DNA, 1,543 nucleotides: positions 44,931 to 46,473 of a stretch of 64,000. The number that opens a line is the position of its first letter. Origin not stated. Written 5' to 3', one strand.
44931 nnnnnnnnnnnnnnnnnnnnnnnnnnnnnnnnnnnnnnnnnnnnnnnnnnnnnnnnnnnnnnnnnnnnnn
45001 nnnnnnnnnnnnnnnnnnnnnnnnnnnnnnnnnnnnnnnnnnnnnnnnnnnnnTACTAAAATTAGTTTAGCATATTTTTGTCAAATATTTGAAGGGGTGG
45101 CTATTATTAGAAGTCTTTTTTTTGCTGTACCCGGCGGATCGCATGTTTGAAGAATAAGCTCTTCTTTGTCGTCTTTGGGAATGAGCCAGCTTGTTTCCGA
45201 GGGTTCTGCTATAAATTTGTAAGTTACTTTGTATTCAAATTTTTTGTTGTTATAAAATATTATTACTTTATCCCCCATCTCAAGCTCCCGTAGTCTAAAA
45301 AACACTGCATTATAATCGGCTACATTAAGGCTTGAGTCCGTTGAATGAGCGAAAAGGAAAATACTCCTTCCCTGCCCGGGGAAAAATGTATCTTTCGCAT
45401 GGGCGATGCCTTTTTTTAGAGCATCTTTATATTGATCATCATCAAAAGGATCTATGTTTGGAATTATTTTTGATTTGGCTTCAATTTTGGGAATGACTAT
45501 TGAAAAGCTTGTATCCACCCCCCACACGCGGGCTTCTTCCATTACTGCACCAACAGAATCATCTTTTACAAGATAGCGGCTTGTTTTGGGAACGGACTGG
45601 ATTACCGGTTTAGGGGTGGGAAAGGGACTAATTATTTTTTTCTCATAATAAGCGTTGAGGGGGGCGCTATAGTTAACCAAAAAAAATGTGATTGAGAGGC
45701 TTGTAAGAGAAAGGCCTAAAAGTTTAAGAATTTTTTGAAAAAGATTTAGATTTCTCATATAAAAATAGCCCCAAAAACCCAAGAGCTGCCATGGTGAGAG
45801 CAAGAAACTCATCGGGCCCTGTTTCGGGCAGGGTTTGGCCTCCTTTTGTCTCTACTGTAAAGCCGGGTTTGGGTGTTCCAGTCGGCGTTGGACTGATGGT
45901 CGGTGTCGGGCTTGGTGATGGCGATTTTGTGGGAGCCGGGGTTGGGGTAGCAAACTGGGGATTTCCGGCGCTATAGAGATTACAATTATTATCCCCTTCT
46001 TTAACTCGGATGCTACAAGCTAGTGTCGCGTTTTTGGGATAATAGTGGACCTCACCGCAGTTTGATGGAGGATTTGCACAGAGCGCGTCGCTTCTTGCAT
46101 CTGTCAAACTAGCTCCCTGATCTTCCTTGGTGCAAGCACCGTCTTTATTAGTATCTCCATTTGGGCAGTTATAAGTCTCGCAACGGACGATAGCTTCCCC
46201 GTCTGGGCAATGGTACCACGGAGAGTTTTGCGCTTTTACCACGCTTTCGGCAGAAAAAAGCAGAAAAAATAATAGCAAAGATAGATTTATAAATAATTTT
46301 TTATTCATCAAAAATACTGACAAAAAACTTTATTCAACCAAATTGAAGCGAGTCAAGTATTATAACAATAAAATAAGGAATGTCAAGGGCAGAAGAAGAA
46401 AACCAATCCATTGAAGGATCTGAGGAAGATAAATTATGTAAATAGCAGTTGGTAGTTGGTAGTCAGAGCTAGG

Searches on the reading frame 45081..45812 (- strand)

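Call 10: search_protein_families(library=pfam, proteins=[window:45081-45812:-], max_evalue=0.001)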
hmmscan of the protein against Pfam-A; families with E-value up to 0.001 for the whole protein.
window:45081-45812:- (243 aa): 1 family
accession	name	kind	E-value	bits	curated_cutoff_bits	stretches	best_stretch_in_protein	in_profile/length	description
PF04203.18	Sortase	-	5.6e-21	75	26.6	1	105-240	1-124/125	Sortase domain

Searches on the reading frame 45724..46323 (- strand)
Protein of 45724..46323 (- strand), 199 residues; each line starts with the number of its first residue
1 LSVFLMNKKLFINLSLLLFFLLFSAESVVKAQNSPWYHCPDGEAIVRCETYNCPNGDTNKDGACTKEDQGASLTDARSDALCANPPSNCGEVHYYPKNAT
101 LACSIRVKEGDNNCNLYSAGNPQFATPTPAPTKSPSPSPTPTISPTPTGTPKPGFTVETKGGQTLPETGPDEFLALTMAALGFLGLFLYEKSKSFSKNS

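Call 54: search_protein_families(library=pfam, proteins=[window:45724-46323:-], max_evalue=0.1)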
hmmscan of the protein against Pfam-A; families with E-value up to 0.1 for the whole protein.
window:45724-46323:- (199 aa): 0 families
